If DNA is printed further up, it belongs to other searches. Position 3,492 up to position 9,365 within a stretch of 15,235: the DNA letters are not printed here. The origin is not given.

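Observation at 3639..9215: One 1858-aa ORF occupies about 37% of the genome and carries four LamG/concanavalin-like repeats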

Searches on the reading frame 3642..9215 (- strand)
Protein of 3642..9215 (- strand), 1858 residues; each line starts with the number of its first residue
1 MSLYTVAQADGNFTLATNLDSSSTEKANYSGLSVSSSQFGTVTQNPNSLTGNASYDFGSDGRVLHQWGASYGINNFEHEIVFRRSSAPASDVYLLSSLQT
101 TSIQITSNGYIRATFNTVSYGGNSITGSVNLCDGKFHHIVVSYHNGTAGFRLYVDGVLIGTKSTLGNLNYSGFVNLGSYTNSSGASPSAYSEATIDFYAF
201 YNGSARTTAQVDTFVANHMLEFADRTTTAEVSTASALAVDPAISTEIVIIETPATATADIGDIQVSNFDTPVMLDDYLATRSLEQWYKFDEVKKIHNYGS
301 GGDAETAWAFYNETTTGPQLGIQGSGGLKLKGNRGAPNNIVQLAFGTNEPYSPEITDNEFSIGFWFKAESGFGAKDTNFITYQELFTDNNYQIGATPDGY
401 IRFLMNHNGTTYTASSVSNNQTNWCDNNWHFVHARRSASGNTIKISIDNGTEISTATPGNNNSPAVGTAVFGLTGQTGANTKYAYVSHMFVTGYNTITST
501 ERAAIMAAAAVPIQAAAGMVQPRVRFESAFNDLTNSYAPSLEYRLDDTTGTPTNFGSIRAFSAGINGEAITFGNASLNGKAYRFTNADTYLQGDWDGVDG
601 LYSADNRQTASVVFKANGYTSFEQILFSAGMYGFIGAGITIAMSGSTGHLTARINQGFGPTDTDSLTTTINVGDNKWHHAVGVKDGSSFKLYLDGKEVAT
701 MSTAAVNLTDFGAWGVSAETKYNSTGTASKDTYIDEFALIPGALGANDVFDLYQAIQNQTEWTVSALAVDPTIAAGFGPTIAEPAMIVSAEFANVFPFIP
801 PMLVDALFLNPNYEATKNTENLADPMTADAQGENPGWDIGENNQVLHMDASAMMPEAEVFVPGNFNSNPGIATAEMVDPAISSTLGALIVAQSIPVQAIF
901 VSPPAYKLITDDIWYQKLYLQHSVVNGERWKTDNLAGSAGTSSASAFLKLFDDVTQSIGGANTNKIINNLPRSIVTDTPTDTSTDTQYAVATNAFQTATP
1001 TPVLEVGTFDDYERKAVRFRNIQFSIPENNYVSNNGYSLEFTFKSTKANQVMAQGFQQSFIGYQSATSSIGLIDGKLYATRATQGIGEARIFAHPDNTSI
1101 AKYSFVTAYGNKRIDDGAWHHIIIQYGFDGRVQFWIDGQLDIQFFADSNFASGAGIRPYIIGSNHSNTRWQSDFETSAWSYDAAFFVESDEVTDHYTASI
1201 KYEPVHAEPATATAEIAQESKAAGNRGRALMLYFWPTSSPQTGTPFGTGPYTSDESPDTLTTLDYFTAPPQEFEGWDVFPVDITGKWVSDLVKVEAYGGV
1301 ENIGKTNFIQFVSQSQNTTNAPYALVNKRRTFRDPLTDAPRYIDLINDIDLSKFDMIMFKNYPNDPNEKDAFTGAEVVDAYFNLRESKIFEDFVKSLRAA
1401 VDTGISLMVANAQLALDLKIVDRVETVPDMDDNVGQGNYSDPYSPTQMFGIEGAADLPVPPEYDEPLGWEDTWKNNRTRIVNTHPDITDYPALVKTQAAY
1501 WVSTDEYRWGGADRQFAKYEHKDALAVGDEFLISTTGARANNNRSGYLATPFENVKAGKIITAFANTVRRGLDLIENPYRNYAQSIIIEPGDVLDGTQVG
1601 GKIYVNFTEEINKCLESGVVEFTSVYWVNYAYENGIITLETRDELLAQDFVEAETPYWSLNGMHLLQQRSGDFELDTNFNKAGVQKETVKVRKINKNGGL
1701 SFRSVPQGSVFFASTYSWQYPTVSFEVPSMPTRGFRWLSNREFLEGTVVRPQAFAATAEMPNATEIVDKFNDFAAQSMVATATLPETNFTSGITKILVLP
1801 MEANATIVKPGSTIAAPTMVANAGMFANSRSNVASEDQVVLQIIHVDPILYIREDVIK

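Call 4: search_protein_families(library=pfam, proteins=[window:3642-9215:-], max_evalue=1)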
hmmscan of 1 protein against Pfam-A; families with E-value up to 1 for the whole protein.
window:3642-9215:- (1858 aa): 3 families
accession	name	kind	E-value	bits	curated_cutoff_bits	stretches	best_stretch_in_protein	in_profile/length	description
PF13385.13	Laminin_G_3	-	5.4e-31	108.2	27.6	4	82-211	25-150/151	Concanavalin A-like lectin/glucanases superfamily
PF02210.31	Laminin_G_2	-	4.1e-23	82.7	22.9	4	397-472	26-97/126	Laminin G domain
PF00054.30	Laminin_G_1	-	2.3e-08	34.8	24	1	398-473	28-98/131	Laminin G domain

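Call 5: search_protein_families(library=phrogs, proteins=[window:3642-9215:-], max_evalue=0.01)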
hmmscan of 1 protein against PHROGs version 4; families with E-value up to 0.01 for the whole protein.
window:3642-9215:- (1858 aa): 1 family
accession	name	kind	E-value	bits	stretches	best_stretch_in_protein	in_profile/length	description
phrog_3545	-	unknown function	3.1e-10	39.8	3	10-212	749-970/1115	-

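Call 12: search_dna_similar(query=window:3642-9215:-, collection=phages, mode=protein, max_rows=30)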
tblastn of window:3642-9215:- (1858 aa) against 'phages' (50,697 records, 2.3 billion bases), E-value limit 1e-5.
Records with a match: 1; places in all: 1; records where one place covers at least 80% of the query: 0.
Best place of each record, by identity: <60% 1.
By first word of the organism name: Satellite 1.
By host as written in the record: Streptomyces mirabilis NRRL B-2400 1.
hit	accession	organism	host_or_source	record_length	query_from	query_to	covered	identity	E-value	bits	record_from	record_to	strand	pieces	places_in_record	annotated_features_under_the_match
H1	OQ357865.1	Satellite phage MiniFlayer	Streptomyces mirabilis NRRL B-2400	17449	1007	1845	45%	25.1%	4e-49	199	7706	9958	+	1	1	8: hypothetical protein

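Call 20: find_homologous_proteins(query=window:3642-9215:-, max_evalue=0.00001)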
Query window:3642-9215:- (1858 aa): 71 proteins with E <= 0.00001 among 8000 candidates.
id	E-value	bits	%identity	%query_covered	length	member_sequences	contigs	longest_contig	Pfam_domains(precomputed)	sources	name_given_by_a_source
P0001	0.0e+0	4237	100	100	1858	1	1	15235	PF13385.14,PF02210.32,PF00054.31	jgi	-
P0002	0.0e+0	2989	72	100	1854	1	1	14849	PF13385.14,PF02210.32,PF00054.31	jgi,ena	-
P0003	0.0e+0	2703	66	100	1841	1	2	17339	PF13385.14,PF02210.32,PF00054.31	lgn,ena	-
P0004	0.0e+0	2698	67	100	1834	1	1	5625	PF13385.14,PF02210.32,PF00054.31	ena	-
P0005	0.0e+0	2688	67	100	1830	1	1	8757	PF13385.14,PF02210.32,PF00054.31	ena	-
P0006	0.0e+0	2585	67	95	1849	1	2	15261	PF13385.14,PF02210.32,PF00054.31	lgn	-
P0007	0.0e+0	2550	64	100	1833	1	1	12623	PF13385.14,PF02210.32,PF00054.31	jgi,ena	jgi:hypothetical protein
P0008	0.0e+0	2434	63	100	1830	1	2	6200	PF13385.14,PF02210.32,PF00054.31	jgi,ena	jgi:hypothetical protein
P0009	0.0e+0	2397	61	100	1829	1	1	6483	PF13385.14,PF02210.32,PF00054.31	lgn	-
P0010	0.0e+0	2396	62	99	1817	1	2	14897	PF13385.14,PF02210.32,PF00054.31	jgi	jgi:hypothetical protein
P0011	0.0e+0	2374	64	94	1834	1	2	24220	PF13385.14,PF02210.32,PF00054.31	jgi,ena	jgi:hypothetical protein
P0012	0.0e+0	2370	65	93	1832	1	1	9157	PF13385.14,PF02210.32,PF00054.31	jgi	jgi:hypothetical protein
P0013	0.0e+0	2353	60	100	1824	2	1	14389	PF13385.14,PF02210.32,PF00054.31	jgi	-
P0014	0.0e+0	2352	61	100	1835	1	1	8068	PF13385.14,PF02210.32,PF00054.31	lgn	-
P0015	0.0e+0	2324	60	100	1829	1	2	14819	PF13385.14,PF02210.32,PF00054.31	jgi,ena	jgi:hypothetical protein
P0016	0.0e+0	2192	61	93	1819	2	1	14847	PF07953.21,PF13385.14,PF02210.32,PF00054.31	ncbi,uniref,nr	ncbi:LamG domain containing protein [uncultured Caudovirales phage]|uniref:LamG domain containing pr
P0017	0.0e+0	2152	60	95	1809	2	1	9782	PF13385.14,PF02210.32,PF00054.31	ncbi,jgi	jgi:hypothetical protein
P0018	0.0e+0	2151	60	93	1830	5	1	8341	PF13385.14,PF02210.32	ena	-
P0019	0.0e+0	2134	59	95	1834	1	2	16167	PF13385.14,PF02210.32,PF00054.31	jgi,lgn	jgi:hypothetical protein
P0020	0.0e+0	2103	59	93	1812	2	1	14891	PF06439.19,PF13385.14,PF02210.32,PF00054.31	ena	-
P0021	0.0e+0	2071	57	95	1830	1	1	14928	PF22925.4,PF13385.14,PF02210.32,PF00054.31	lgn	-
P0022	0.0e+0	2054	58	93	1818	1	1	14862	PF13385.14,PF02210.32,PF00054.31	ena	-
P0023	0.0e+0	1848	53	93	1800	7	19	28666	PF07953.21,PF13385.14,PF02210.32,PF00054.31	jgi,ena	-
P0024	0.0e+0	1698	52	93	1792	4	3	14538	PF13385.14,PF02210.32,PF00054.31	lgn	-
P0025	0.0e+0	1681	51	95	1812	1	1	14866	PF13385.14,PF02210.32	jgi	jgi:hypothetical protein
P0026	0.0e+0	1666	51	93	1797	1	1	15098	PF07953.21,PF13385.14,PF02210.32,PF00054.31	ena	-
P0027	0.0e+0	1661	51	93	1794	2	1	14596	PF13385.14,PF02210.32,PF00054.31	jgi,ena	-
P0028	0.0e+0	1661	51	93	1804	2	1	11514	PF13385.14,PF02210.32,PF00054.31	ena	-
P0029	0.0e+0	1633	50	94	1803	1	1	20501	PF22925.4,PF13385.14,PF02210.32,PF00054.31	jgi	jgi:hypothetical protein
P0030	0.0e+0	1587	49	93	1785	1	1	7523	PF13385.14,PF02210.32,PF00054.31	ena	-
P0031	0.0e+0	1583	49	93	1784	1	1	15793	PF13385.14,PF02210.32,PF00054.31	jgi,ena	jgi:hypothetical protein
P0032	0.0e+0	1485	47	95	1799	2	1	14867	PF13385.14,PF02210.32,PF00054.31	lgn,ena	-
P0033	0.0e+0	1446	47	95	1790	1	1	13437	PF22925.4,PF13385.14,PF02210.32,PF00054.31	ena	-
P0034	0.0e+0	1404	46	94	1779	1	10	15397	PF13385.14,PF02210.32,PF00054.31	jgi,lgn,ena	jgi:hypothetical protein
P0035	0.0e+0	1192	43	88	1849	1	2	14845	PF13385.14,PF02210.32,PF00054.31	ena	-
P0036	0.0e+0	1182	40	94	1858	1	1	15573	PF13385.14,PF02210.32,PF00054.31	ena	-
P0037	0.0e+0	1176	40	94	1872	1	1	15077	PF07953.21,PF13385.14,PF02210.32,PF00054.31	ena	-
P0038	0.0e+0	1173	43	85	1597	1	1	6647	PF13385.14,PF02210.32,PF00054.31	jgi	jgi:hypothetical protein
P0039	0.0e+0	1163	40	94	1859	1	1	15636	PF13385.14,PF02210.32,PF00054.31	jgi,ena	jgi:hypothetical protein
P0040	0.0e+0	1135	40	94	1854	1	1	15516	PF13385.14,PF02210.32,PF00054.31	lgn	-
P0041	0.0e+0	1129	39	94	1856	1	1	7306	PF13385.14,PF02210.32,PF00054.31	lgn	-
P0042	0.0e+0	1124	37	100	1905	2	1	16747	PF22925.4,PF14099.14,PF13385.14,PF02210.32,PF00054.31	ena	-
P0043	0.0e+0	1119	38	93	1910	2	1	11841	PF13385.14,PF02210.32,PF00054.31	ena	-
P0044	0.0e+0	1118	40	93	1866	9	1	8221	PF13385.14,PF02210.32,PF00054.31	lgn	-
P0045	0.0e+0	1051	38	100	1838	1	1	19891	PF13385.14,PF02210.32,PF00054.31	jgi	-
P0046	0.0e+0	1050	38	93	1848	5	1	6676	PF13385.14,PF02210.32,PF00054.31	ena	-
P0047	0.0e+0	1044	37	100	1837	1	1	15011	PF07953.21,PF13385.14,PF02210.32,PF00054.31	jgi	jgi:hypothetical protein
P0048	3.2e-296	1004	36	93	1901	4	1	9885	PF13385.14,PF02210.32,PF00054.31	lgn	-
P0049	8.4e-294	996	37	100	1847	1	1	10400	PF14099.14,PF13385.14,PF02210.32,PF00054.31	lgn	-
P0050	1.9e-292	992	38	100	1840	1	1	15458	PF13385.14,PF02210.32,PF00054.31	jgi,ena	jgi:hypothetical protein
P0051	1.2e-288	979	36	100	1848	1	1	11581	PF13385.14,PF02210.32,PF00054.31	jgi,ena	jgi:hypothetical protein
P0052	7.8e-288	977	37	100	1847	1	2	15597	PF13385.14,PF02210.32,PF00054.31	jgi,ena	-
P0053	1.1e-287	976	36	100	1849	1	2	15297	PF13385.14,PF02210.32,PF00054.31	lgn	-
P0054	1.2e-287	976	37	100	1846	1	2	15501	PF13385.14,PF02210.32,PF00054.31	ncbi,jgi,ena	jgi:hypothetical protein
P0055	1.1e-284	966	36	100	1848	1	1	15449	PF13385.14,PF02210.32,PF00054.31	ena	-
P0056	1.1e-280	953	36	100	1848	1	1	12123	PF13385.14,PF02210.32,PF00054.31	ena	-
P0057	1.2e-277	943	36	94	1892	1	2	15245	PF14099.14,PF13385.14,PF02210.32,PF00054.31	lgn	-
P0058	9.0e-274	930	36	100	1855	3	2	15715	PF13385.14,PF02210.32,PF00054.31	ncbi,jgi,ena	jgi:hypothetical protein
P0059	6.0e-271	921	35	96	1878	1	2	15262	PF13385.14,PF02210.32,PF00054.31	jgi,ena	jgi:hypothetical protein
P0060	1.7e-270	919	33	98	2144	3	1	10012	PF22925.4,PF07953.21,PF13385.14,PF02210.32,PF00054.31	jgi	-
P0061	5.6e-269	914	35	100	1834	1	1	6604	PF13385.14,PF02210.32,PF00054.31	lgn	-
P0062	5.1e-262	891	35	100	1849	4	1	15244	PF07953.21,PF13385.14,PF02210.32,PF00054.31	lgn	-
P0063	4.6e-254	865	35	100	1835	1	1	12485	PF13385.14,PF02210.32,PF00054.31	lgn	-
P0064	1.1e-250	853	35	100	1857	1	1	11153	PF13385.14,PF02210.32,PF00054.31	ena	-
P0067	2.7e-205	703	31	98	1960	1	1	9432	PF13385.14,PF02210.32,PF00054.31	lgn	-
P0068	6.5e-199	682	37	73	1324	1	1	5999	PF13385.14,PF02210.32,PF00054.31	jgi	-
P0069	1.7e-44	170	26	59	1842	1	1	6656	PF13385.14,PF02210.32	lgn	-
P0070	7.6e-29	118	24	46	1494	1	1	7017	PF13385.14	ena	-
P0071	2.9e-12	63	47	2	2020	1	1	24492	PF00354.25,PF13385.14,PF02973.23,PF02210.32,PF00054.31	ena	-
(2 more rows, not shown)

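Call 21: find_encoding_contigs(protein=P0001, flank=10000, max_places=3)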
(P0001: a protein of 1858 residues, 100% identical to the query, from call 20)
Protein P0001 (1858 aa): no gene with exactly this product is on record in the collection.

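Call 22: find_encoding_contigs(protein=P0023, flank=10000, max_places=4)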
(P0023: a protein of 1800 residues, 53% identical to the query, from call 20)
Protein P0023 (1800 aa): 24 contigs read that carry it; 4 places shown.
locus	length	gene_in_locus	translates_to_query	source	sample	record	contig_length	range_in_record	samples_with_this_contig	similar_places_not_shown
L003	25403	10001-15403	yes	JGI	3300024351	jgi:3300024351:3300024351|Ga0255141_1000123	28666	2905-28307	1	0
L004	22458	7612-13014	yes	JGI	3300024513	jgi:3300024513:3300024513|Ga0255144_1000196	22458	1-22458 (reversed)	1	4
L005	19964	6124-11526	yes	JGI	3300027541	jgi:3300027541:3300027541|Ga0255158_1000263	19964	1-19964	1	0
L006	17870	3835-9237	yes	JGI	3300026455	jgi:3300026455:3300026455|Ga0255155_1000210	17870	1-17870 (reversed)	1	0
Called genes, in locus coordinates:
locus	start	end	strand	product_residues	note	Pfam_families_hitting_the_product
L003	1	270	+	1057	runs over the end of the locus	?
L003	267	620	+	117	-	-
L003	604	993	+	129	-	-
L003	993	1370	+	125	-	-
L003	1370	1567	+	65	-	-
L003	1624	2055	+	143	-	PF13730:HTH_36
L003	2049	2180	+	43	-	-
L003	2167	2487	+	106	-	-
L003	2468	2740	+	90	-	-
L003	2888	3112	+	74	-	-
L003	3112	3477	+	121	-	-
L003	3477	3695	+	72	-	-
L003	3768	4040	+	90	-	-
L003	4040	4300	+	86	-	-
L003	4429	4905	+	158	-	-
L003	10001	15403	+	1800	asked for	PF07953:Toxin_R_bind_N (faint), PF13385:Laminin_G_3, PF00054:Laminin_G_1 (faint), PF02210:Laminin_G_2 (weak), PF13385:Laminin_G_3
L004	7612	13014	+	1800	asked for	PF07953:Toxin_R_bind_N (faint), PF13385:Laminin_G_3, PF00054:Laminin_G_1 (faint), PF02210:Laminin_G_2 (weak), PF13385:Laminin_G_3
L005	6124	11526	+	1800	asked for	PF07953:Toxin_R_bind_N (faint), PF13385:Laminin_G_3, PF00054:Laminin_G_1 (faint), PF02210:Laminin_G_2 (weak), PF13385:Laminin_G_3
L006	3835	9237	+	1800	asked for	PF07953:Toxin_R_bind_N (faint), PF13385:Laminin_G_3, PF00054:Laminin_G_1 (faint), PF02210:Laminin_G_2 (weak), PF13385:Laminin_G_3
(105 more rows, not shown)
